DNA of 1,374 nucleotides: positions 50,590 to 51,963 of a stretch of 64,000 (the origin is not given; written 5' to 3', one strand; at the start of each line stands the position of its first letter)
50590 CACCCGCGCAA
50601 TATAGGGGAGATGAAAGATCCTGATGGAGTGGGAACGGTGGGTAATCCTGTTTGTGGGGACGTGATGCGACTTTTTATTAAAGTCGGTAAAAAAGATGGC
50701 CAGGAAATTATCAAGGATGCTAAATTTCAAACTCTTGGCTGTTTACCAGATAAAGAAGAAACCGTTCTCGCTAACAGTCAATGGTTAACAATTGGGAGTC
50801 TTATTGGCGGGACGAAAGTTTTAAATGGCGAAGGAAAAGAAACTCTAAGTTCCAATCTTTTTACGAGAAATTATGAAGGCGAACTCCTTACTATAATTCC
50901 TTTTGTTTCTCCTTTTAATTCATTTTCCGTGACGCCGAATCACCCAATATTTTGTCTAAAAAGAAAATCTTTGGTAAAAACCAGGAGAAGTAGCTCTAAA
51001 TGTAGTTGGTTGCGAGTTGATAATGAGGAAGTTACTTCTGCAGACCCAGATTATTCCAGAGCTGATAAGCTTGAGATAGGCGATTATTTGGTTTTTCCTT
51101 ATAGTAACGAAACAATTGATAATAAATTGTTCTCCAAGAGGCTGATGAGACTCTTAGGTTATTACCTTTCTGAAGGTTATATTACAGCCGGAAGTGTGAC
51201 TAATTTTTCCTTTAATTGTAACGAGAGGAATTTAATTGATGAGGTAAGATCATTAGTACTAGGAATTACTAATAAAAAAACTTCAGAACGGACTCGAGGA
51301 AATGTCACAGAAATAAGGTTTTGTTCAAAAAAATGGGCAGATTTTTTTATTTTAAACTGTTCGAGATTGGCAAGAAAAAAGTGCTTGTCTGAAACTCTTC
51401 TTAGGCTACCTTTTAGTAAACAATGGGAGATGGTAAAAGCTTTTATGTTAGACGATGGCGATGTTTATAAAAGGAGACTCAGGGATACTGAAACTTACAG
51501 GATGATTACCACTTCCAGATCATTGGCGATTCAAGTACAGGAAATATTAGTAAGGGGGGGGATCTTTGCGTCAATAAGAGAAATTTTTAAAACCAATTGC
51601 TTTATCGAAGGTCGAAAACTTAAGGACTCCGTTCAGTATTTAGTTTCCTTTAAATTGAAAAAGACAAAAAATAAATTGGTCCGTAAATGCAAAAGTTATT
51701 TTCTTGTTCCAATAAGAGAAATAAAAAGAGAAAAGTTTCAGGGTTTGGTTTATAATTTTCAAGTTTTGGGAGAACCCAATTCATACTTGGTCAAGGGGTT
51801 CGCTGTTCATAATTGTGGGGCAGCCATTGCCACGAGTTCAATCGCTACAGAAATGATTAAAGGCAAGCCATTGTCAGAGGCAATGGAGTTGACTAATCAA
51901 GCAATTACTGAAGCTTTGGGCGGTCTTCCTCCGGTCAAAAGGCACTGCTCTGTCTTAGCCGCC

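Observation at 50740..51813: Intein with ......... endonuclease inside the Fe-S scaffold gene iscU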

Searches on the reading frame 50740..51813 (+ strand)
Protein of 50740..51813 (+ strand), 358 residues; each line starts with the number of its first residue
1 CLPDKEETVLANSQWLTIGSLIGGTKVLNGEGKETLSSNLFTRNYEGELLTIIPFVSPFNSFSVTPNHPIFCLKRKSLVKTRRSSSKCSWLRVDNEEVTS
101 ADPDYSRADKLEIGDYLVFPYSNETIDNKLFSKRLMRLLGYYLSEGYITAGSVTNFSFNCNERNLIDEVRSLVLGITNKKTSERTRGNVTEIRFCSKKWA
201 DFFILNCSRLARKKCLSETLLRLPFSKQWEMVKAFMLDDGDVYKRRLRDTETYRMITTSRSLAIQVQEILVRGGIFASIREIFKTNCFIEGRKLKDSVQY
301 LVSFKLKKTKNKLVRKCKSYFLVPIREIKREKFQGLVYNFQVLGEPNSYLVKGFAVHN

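Call 3: search_protein_families(library=pfam, proteins=[window:50740-51813:+], max_evalue=0.01)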
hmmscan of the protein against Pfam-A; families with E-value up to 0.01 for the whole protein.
window:50740-51813:+ (358 aa): 2 families
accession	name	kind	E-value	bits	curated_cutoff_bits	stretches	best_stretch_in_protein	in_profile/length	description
PF14528.11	LAGLIDADG_3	-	7e-09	36.3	22.5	2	134-189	3-62/82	LAGLIDADG-like domain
PF14890.11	Intein_splicing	-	0.00071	19.8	35.8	0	106-358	81-155/155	Intein splicing domain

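Call 4: search_protein_families(library=ncbifam, proteins=[window:50740-51813:+], max_evalue=0.01)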
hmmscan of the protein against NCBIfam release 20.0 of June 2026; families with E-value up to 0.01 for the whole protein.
window:50740-51813:+ (358 aa): 3 families
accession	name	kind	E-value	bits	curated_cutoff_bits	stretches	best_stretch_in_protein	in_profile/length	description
NF045703.1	rSAM_Tes_intein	exception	1e-09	36.8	1700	1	132-351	368-602/1040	tetraether lipid synthase Tes, intein-containing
NF011303.0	PRK14715.1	equivalog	5.1e-05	20.5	1585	1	133-246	1118-1232/1627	DNA-directed DNA polymerase II large subunit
NF005852.0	PRK07773.1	equivalog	0.0074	14.6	780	0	107-286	480-671/886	replicative DNA helicase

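Call 5: search_solved_structures(query=window:50740-51813:+, max_evalue=1, show_alignments=2)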
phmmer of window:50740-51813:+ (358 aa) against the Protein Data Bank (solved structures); distinct sequences matched with E-value up to 1: 2.
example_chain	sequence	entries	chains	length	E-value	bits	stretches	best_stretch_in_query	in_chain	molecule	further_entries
2cw7_A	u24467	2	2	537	0.0058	19.1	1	133-263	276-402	Endonuclease PI-PkoII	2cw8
1lwu_A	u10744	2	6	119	0.75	12.1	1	243-337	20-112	Fibrinogen alpha-1 chain | Fibrin alpha-1 chain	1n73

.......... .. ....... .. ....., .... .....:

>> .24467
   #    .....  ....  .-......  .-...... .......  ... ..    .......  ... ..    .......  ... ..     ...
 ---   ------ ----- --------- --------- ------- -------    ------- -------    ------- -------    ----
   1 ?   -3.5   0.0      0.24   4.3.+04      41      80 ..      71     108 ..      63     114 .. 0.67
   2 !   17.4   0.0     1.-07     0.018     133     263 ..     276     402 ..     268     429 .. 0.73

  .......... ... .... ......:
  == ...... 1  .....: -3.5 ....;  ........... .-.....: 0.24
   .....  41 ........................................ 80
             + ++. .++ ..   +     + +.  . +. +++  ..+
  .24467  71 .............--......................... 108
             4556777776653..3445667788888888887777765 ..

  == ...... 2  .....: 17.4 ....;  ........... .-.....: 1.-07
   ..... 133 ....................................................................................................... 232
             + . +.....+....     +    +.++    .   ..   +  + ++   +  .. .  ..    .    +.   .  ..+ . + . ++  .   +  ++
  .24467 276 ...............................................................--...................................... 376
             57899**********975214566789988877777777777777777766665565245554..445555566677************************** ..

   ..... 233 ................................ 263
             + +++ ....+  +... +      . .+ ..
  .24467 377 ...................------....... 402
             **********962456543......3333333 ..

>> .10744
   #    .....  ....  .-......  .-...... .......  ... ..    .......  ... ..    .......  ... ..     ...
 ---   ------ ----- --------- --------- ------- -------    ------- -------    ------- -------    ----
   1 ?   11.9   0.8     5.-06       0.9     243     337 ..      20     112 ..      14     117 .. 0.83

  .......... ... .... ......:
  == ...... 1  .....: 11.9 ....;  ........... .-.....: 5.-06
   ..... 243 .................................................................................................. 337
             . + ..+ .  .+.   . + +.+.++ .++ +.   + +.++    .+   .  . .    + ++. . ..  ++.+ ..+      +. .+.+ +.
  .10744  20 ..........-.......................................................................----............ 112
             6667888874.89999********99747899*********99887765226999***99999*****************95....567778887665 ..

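Call 22: search_protein_representatives(protein=window:50740-51813:+)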
Query: 358 residues. Proteins with E-value up to 0.001 (for the whole library): 2540; up to 1e-10: 649; up to 1e-30: 20. The best 150 are listed.
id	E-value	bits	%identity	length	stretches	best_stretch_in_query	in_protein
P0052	1.3e-118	412.6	54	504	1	1-358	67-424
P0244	1.3e-101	356.7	43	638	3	1-358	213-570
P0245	3.5e-69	250.0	47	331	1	1-269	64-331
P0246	2.3e-61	224.3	38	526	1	15-358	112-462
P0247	3.0e-58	214.1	48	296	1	136-358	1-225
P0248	2.5e-57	211.0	39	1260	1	1-358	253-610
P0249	3.2e-57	210.7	38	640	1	1-358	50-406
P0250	1.1e-56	208.9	31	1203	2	1-358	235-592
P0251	3.4e-48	181.0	35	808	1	1-358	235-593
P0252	4.7e-48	180.5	34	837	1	1-358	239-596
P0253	1.4e-47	178.9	35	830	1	3-358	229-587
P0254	3.8e-47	177.6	35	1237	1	1-358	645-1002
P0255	2.8e-45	171.4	37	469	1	1-301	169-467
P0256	3.1e-44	168.0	32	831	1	1-358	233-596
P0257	4.0e-44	167.6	32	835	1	1-358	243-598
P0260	4.1e-35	138.0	27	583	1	10-358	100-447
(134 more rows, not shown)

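Call 23: search_protein_families(library=pfam, proteins=[P0244, P0246, P0248, P0249, P0250, P0251, P0252, P0254, P0256, P0260], max_evalue=0.0001)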
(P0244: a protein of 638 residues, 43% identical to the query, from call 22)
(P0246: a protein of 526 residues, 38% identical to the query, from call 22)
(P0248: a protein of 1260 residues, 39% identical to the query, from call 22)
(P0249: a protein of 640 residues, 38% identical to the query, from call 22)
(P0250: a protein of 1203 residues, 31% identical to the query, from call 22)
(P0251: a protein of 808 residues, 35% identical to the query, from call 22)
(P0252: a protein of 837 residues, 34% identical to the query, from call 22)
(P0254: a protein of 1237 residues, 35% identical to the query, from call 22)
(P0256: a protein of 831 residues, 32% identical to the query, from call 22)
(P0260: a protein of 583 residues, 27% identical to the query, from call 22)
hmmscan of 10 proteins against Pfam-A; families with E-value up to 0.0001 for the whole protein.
P0244 (638 aa): 3 families
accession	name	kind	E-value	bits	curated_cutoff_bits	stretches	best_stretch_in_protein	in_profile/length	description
PF01592.21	NifU_N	-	5.9e-42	143.3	22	3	566-635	56-125/127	NifU-like N terminal domain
PF14890.11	Intein_splicing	-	5.9e-20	72.1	35.8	1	48-186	11-155/155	Intein splicing domain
PF14528.11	LAGLIDADG_3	-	4.1e-10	40.2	22.5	1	441-500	3-59/82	LAGLIDADG-like domain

P0246 (526 aa): 3 families
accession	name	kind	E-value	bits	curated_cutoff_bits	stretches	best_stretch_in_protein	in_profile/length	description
PF01592.21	NifU_N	-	3.2e-35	121.5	22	2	458-525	56-123/127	NifU-like N terminal domain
PF14528.11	LAGLIDADG_3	-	1.9e-12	47.7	22.5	1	332-390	4-60/82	LAGLIDADG-like domain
PF14890.11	Intein_splicing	-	2.8e-06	27.7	35.8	1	131-462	35-155/155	Intein splicing domain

P0248 (1260 aa): 3 families
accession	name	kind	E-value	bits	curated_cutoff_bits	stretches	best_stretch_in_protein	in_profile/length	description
PF01458.23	SUFBD_core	-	5.2e-74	249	27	2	1084-1231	85-232/232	SUF system FeS cluster assembly, SufBD core domain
PF14890.11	Intein_splicing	-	2.6e-23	83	35.8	1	689-1087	9-155/155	Intein splicing domain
PF14528.11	LAGLIDADG_3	-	3.1e-15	56.6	22.5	2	487-548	7-70/82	LAGLIDADG-like domain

P0249 (640 aa): 3 families
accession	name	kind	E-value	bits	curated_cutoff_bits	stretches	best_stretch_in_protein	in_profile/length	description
PF02775.26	TPP_enzyme_C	-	5.2e-30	104.7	21.9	1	410-552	17-151/151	Thiamine pyrophosphate enzyme, C-terminal TPP binding domain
PF12367.13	PFO_beta_C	-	2.7e-22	79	24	1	556-617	1-63/66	Pyruvate ferredoxin oxidoreductase beta subunit C terminal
PF14528.11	LAGLIDADG_3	-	2.4e-10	41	22.5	0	279-331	6-56/82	LAGLIDADG-like domain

P0250 (1203 aa): 4 families
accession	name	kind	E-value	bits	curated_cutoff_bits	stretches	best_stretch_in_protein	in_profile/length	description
PF01458.23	SUFBD_core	-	1.5e-69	234.5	27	2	590-737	27-171/232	SUF system FeS cluster assembly, SufBD core domain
PF14528.11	LAGLIDADG_3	-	2.8e-16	60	22.5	1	465-532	3-70/82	LAGLIDADG-like domain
PF14890.11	Intein_splicing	-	5.2e-09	36.5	35.8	0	262-592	36-155/155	Intein splicing domain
PF19295.5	SufBD_N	-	6.1e-08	33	23.5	1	141-203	109-171/172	SufBD protein N-terminal region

P0251 (808 aa): 5 families
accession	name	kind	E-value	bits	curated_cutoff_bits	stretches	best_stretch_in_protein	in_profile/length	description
PF01458.23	SUFBD_core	-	1e-21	77.9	27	1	593-655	29-88/232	SUF system FeS cluster assembly, SufBD core domain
PF14528.11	LAGLIDADG_3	-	2.4e-11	44.1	22.5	1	470-533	6-71/82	LAGLIDADG-like domain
PF19295.5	SufBD_N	-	7.7e-09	35.9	23.5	1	138-203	106-171/172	SufBD protein N-terminal region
PF14890.11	Intein_splicing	-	4.3e-08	33.5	35.8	1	337-593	78-155/155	Intein splicing domain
PF13403.11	Hint_2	-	5.8e-08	33.7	28.4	0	235-282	2-49/147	Hint domain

P0252 (837 aa): 3 families
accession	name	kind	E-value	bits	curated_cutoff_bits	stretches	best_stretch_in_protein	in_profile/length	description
PF01458.23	SUFBD_core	-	3.6e-76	256.1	27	1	594-808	27-232/232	SUF system FeS cluster assembly, SufBD core domain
PF19295.5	SufBD_N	-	3.1e-10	40.4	23.5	1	142-207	106-171/172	SufBD protein N-terminal region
PF14528.11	LAGLIDADG_3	-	9.8e-06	26.2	22.5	0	478-527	12-61/82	LAGLIDADG-like domain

P0254 (1237 aa): 5 families
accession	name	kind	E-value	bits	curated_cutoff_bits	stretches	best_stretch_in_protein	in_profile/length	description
PF01458.23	SUFBD_core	-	6.9e-78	261.7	27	1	1002-1208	29-232/232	SUF system FeS cluster assembly, SufBD core domain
PF14890.11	Intein_splicing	-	3.3e-26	92.4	35.8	1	136-538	2-155/155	Intein splicing domain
PF14528.11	LAGLIDADG_3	-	8.2e-19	68.1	22.5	1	385-428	2-45/82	LAGLIDADG-like domain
PF19295.5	SufBD_N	-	8.4e-11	42.3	23.5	1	526-613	84-171/172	SufBD protein N-terminal region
PF05204.19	Hom_end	-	2.4e-06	28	21.1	1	388-434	16-61/110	Homing endonuclease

P0256 (831 aa): 4 families
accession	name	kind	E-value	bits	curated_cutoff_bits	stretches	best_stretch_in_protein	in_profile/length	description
PF01458.23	SUFBD_core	-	7.9e-84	281.2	27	2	594-802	27-232/232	SUF system FeS cluster assembly, SufBD core domain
PF14528.11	LAGLIDADG_3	-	4e-10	40.3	22.5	1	465-519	3-57/82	LAGLIDADG-like domain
PF19295.5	SufBD_N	-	2.2e-08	34.4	23.5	1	138-201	108-171/172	SufBD protein N-terminal region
PF14890.11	Intein_splicing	-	3.2e-05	24.2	35.8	0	334-596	77-155/155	Intein splicing domain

P0260 (583 aa): 2 families
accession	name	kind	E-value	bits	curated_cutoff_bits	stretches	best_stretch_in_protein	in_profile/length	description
PF01592.21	NifU_N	-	1.9e-29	102.9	22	2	448-515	61-125/127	NifU-like N terminal domain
PF14528.11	LAGLIDADG_3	-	1.7e-07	31.8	22.5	0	319-372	6-56/82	LAGLIDADG-like domain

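Call 34: find_related_loci(query=A1, collection=genome_contigs, flank=3000)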
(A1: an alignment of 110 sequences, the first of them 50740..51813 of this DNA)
Query A1 (358 aa) in genome_contigs; peptide patterns used: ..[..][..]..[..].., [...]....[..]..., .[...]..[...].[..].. (x = any residue, [..] = any of these).
600 stretches matched a pattern (row limit reached: there are more); 6 encode a relative of the query (tblastn E <= 1e-3); 6 distinct loci.
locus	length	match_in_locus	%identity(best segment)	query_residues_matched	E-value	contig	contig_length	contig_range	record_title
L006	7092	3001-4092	37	1-358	4e-64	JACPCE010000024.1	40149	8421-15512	MAG: Candidatus Woesearchaeota archaeon isolate NC_groundwater_275_Ag_S-0.2um_29_9 S5_GD2017_2_S2_scaffold_2480, whole g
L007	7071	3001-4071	34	1-358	3e-56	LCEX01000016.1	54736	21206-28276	MAG: Candidatus Gottesmanbacteria bacterium GW2011_GWC1_43_10 UV55_C0016, whole genome shotgun sequence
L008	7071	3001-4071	33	1-358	3e-53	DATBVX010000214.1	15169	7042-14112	MAG TPA_asm: Steroidobacteraceae bacterium isolate SMAG_U7526 k141_639056, whole genome shotgun sequence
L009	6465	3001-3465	30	135-280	4e-8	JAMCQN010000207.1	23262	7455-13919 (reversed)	MAG: Chloroflexota bacterium isolate FK_Sedi_A_Bin.40 NODE_4773_length_23262_cov_5.15889, whole genome shotgun sequence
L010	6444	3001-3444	24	131-280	1e-5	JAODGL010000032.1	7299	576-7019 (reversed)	MAG: Methanosarcinales archaeon isolate Flange_M5_B8-AMOR_1b 1-CGB-Flange_contig_508, whole genome shotgun sequence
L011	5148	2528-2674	44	135-186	9e-6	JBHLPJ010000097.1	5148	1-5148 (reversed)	MAG: Promethearchaeota archaeon isolate H2M.176 H2M.176@29770, whole genome shotgun sequence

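Call 38: predict_structure(alignment_id=A1)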
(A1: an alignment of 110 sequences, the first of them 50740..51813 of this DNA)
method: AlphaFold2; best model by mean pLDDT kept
length: 358 residues; sequences in the alignment: 110
mean_pLDDT: 94.6   pTM: 0.91
mean pLDDT of the five models: 94.6, 93.9, 93.7, 93.6, 92.2
residues with pLDDT >= 90: 312; 70-90: 43; 50-70: 3; < 50: 0
segments of 3 or more residues with pLDDT < 50: none
pLDDT, mean of each block of 10 residues (from residue 1): 96 95 97 96 98 94 98 94 82 89 97 97 95 98 96 96 97 98 94 98 97 96 98 94 90 96 97 96 86 88 87 89 97 98 94 96
secondary structure, 60 per line:
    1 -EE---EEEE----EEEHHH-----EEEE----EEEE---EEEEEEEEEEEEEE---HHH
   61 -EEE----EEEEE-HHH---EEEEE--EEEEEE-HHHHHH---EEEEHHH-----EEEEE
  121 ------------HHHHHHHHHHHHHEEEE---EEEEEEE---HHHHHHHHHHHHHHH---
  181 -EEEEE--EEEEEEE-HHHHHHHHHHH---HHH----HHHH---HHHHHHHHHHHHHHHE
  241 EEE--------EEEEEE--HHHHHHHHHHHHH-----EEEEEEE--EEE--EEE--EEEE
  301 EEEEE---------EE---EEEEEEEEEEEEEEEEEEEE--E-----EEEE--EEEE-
elements in order: E7-10 E15-17 E26-29 E34-37 E41-54 E62-64 E69-73 E81-85 E88-93 H95-100 E104-107 E116-120 H133-145 E146-149 E153-159 H163-177 E182-186 E189-195 H197-207 H218-221 H225-239 E240-243 E252-257 H260-272 E278-284 E287-289 E292-294 E297-305 E320-339 E348-351 E354-357

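Call 42: fold_search(model_id=the predicted structure, library=pdb)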
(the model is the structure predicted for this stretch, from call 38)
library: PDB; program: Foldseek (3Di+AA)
matches with E <= 10: 681; with E <= 0.001: 64
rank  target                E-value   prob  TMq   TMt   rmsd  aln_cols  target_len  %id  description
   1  7qsu                  9.1e-20  1.00  0.67  0.65   6.7       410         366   16  Crystal structure of homing endonuclease-associated TliVMA intein (C1A, d333-339) (released 2022-03-30)
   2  7qss                  6.0e-18  1.00  0.65  0.55   6.4       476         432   13  Crystal structure of homing endonuclease-associated TliVMA intein (C1A) (released 2022-03-30)
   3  1vde_A                1.2e-16  1.00  0.60  0.52   7.8       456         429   11  PI-SCEI, A HOMING ENDONUCLEASE WITH PROTEIN SPLICING ACTIVITY (released 1998-04-08)
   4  1ef0_A                1.4e-16  1.00  0.60  0.52   8.2       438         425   10  CRYSTAL STRUCTURE OF PI-SCEI MINIPRECURSOR (released 2000-06-07)
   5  1vde_B                9.7e-16  1.00  0.61  0.52   7.7       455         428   11  PI-SCEI, A HOMING ENDONUCLEASE WITH PROTEIN SPLICING ACTIVITY (released 1998-04-08)
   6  1lws_A                2.2e-15  1.00  0.60  0.51   9.1       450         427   11  Crystal structure of the intein homing endonuclease PI-SceI bound to its recognition sequence (released 2002-09-27)
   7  1jva_B                2.4e-15  1.00  0.57  0.49   8.2       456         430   11  CRYSTAL STRUCTURE OF THE VMA1-DERIVED ENDONUCLEASE BEARING THE N AND C EXTEIN PROPEPTIDES (released 2002-08-29)
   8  1lwt_A                2.7e-15  1.00  0.58  0.49   7.9       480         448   11  Crystal structure of the intein homing endonuclease PI-SceI bound to its substrate DNA (Ca2+ free) (released 2002-09-27)
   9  1dfa                  3.1e-15  1.00  0.57  0.51   8.6       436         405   12  CRYSTAL STRUCTURE OF PI-SCEI IN C2 SPACE GROUP (released 1999-12-08)
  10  7qst                  4.9e-15  1.00  0.59  0.58   6.8       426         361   13  Crystal structure of homing endonuclease-associated PhoVMA intein (C1A) (released 2022-03-30)
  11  1um2_B                6.1e-15  1.00  0.58  0.51   8.3       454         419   11  Crystal Structure of the Vma1-Derived Endonuclease with the Ligated Extein Segment (released 2004-09-22)
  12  1jva_A                1.7e-14  1.00  0.56  0.49   8.8       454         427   11  CRYSTAL STRUCTURE OF THE VMA1-DERIVED ENDONUCLEASE BEARING THE N AND C EXTEIN PROPEPTIDES (released 2002-08-29)
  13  1um2_A                8.5e-14  1.00  0.56  0.49   9.6       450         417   12  Crystal Structure of the Vma1-Derived Endonuclease with the Ligated Extein Segment (released 2004-09-22)
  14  2cw7                  5.3e-13  1.00  0.62  0.43   9.1       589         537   13  Crystal structure of intein homing endonuclease II (released 2006-04-18)
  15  1dq3                  1.5e-12  1.00  0.62  0.50   6.1       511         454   10  CRYSTAL STRUCTURE OF AN ARCHAEAL INTEIN-ENCODED HOMING ENDONUCLEASE PI-PFUI (released 2000-07-05)
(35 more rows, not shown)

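Call 45: find_related_loci(query=A1, collection=viral_contigs, flank=3000)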
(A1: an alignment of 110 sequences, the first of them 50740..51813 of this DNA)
Query A1 (358 aa) in viral_contigs; peptide patterns used: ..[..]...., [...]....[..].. (x = any residue, [..] = any of these).
600 stretches matched a pattern (row limit reached: there are more); 137 encode a relative of the query (tblastn E <= 1e-3); the best 80 are kept; 79 distinct loci.
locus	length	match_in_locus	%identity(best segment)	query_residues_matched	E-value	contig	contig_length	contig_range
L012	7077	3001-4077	30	1-358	1e-35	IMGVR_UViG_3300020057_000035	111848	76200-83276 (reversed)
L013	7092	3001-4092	27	1-358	3e-29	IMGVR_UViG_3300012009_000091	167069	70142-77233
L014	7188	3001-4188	26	1-358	4e-25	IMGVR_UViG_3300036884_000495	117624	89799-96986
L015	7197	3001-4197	27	1-358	7e-24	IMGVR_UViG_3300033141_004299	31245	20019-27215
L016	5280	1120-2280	26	1-358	1e-23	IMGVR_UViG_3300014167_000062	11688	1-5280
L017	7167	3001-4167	27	1-358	1e-23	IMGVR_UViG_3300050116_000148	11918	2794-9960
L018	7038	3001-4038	28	24-358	8e-23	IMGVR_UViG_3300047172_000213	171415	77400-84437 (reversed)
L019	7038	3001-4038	28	24-358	8e-23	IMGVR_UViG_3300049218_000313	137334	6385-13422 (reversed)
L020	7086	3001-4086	25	13-358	1e-22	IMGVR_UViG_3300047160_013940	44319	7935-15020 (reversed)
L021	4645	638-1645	26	38-358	1e-22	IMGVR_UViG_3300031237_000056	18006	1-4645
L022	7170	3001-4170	26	1-358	3e-22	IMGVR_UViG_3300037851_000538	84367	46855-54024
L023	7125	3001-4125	26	24-358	3e-22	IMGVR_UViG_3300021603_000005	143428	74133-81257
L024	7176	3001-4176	27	1-358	1e-21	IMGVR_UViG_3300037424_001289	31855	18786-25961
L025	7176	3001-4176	26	1-358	2e-21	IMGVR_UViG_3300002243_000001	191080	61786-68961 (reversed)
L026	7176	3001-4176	26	1-358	2e-21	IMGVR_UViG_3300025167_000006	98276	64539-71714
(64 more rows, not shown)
